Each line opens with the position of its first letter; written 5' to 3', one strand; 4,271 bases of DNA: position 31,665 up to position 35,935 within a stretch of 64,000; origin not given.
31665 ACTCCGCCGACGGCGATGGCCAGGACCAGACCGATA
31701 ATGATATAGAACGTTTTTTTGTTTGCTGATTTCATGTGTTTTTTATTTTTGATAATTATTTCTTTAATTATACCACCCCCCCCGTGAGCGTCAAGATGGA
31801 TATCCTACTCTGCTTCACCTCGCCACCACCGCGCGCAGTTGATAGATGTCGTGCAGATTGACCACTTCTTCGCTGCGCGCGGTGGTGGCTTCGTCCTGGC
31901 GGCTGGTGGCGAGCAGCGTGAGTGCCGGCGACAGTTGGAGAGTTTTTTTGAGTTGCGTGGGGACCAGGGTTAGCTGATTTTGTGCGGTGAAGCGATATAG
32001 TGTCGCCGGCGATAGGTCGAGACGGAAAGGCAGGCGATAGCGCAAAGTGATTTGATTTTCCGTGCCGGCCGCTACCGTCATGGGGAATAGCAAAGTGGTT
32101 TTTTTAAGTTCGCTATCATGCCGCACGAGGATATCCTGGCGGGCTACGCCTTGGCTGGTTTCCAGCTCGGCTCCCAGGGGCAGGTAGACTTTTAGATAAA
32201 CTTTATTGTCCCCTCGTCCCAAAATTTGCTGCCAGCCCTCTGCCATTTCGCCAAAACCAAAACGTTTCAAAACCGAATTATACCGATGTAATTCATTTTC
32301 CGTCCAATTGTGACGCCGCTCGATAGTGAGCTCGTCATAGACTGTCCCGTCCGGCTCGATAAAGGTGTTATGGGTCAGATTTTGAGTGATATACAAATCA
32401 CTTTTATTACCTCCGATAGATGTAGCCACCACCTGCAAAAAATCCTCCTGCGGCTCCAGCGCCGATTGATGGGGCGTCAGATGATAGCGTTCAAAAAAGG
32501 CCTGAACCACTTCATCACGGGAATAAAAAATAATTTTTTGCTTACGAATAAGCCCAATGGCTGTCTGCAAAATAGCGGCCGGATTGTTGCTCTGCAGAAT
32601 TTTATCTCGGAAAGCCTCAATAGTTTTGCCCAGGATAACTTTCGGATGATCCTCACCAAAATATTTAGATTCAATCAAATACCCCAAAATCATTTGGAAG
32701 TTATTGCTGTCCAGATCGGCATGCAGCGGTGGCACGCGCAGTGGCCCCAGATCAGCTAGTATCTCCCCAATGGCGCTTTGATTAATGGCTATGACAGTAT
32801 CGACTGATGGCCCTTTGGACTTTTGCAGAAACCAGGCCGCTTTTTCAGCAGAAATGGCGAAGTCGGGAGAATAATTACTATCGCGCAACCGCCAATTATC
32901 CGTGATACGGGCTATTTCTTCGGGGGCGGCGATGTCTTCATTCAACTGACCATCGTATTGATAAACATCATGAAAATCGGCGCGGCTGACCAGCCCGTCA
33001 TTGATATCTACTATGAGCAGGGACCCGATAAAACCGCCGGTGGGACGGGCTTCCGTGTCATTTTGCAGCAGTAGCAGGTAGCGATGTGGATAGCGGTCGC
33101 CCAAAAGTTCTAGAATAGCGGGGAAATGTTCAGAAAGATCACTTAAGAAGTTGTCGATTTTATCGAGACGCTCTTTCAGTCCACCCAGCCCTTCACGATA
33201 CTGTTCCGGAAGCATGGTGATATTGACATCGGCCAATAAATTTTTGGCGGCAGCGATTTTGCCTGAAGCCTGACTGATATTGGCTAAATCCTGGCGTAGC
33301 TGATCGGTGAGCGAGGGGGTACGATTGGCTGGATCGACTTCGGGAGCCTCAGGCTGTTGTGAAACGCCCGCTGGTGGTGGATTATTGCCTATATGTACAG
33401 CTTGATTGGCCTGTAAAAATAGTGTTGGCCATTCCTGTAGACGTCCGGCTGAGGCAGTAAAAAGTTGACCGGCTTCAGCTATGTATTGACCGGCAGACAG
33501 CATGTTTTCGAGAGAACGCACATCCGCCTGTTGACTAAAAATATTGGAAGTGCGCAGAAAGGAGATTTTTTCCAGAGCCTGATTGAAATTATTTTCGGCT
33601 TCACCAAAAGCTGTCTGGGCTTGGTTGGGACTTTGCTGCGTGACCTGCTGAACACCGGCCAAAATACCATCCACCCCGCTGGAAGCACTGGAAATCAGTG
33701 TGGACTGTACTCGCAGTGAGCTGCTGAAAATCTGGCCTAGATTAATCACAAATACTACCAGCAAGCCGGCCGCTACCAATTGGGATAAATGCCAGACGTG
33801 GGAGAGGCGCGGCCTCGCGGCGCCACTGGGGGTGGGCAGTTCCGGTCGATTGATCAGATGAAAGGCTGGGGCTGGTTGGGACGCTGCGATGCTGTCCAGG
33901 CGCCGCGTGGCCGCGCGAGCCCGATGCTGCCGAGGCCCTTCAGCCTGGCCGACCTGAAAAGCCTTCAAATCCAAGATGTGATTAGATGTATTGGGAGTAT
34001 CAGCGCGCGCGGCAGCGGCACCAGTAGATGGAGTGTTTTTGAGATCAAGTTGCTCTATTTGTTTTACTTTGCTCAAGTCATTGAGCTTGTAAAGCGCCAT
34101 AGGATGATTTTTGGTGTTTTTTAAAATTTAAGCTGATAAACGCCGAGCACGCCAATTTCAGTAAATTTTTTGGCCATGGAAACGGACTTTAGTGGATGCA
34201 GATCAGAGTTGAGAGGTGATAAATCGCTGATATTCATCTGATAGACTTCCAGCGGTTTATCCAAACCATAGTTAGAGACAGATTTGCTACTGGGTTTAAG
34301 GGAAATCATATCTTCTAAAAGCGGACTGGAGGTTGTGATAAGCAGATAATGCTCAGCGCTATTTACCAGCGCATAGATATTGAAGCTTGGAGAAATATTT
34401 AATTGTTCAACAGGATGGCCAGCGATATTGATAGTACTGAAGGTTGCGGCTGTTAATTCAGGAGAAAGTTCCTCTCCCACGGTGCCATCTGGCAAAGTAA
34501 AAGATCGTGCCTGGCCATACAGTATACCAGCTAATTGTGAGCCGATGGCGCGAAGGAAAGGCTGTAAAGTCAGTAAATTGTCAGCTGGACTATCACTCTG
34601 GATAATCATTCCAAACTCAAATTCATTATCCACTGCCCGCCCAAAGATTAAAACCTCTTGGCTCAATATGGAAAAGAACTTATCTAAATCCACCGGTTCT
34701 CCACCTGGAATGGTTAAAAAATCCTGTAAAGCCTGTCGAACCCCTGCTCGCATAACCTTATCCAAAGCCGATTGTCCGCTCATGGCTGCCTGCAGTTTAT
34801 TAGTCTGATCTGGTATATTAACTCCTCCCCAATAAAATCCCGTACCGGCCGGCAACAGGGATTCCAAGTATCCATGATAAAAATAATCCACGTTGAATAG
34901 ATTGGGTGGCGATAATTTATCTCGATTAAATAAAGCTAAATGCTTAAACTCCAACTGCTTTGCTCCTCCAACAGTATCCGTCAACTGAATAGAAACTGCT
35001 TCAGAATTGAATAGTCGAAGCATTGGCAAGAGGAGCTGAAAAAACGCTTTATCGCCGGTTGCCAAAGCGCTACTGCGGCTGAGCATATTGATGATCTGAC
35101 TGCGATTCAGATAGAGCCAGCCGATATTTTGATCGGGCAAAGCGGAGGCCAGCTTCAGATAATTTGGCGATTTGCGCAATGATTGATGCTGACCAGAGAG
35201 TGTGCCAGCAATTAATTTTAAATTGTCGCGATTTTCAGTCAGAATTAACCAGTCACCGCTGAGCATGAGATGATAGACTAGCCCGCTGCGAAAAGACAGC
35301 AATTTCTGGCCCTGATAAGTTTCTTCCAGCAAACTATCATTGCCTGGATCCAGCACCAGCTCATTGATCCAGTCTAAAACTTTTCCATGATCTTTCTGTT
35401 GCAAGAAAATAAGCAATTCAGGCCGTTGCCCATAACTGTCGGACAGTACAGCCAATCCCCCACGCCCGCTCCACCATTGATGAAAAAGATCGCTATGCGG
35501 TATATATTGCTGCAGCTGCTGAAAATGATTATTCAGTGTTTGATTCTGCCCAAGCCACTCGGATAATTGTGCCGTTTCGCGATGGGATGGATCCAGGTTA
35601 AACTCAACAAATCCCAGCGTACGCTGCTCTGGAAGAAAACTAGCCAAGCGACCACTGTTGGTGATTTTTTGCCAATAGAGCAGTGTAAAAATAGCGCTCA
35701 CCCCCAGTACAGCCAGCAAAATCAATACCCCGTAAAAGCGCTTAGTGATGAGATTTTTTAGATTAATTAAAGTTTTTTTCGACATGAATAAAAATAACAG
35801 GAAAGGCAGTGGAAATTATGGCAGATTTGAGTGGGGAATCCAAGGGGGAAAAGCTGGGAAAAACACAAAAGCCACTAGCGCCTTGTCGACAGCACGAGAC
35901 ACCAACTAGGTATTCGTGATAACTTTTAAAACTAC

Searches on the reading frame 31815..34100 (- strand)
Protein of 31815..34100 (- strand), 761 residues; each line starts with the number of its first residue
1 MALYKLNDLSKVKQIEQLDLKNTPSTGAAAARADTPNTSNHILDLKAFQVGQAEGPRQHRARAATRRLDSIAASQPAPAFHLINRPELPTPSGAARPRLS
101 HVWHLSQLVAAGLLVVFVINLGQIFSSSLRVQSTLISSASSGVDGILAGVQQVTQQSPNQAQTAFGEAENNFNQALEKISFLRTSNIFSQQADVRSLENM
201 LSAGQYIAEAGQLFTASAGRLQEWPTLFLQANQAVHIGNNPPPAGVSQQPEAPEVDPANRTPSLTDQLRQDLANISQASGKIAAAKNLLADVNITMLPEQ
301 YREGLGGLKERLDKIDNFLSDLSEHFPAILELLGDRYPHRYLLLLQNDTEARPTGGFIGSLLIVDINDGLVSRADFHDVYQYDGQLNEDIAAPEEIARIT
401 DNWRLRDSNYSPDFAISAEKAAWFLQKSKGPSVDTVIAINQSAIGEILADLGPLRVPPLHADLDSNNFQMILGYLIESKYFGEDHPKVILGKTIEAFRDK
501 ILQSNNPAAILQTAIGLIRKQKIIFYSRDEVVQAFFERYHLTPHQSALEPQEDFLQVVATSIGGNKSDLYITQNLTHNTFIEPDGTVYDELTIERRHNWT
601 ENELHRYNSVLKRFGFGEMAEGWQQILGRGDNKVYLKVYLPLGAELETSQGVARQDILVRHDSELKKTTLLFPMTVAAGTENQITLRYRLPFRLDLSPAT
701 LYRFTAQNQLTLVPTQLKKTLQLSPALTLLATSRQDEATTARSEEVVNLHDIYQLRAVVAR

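Call 50: search_protein_families(library=pfam, proteins=[window:31815-34100:-], max_evalue=0.001)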
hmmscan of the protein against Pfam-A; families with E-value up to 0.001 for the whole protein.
window:31815-34100:- (761 aa): 1 family
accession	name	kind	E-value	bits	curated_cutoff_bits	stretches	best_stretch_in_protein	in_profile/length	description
PF13196.11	DUF4012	-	5.3e-22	79.3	28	1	338-469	3-136/144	Protein of unknown function (DUF4012)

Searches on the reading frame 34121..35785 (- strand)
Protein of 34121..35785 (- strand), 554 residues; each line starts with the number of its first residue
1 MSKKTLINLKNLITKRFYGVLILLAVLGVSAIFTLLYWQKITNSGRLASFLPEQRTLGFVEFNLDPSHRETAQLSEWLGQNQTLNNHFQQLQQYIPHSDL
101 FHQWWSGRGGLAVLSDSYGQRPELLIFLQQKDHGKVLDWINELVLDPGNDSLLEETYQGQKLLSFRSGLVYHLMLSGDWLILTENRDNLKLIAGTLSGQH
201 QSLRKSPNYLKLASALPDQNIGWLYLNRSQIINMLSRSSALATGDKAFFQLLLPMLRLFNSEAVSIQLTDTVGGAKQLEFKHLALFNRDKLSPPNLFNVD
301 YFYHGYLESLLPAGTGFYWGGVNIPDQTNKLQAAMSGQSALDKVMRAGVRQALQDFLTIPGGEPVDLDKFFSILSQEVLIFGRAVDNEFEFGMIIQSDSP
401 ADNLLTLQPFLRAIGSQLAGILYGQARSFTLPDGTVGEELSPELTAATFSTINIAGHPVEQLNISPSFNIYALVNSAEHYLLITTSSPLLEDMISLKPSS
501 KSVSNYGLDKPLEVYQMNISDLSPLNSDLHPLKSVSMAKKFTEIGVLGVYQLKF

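Call 50: search_protein_families(library=pfam, proteins=[window:34121-35785:-], max_evalue=0.001)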
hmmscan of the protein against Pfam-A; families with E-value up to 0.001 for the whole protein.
window:34121-35785:- (554 aa): 1 family
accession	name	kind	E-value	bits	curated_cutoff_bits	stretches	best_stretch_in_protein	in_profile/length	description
PF11832.13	DUF3352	-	8e-13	48.3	26.8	1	21-355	5-343/536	Protein of unknown function (DUF3352)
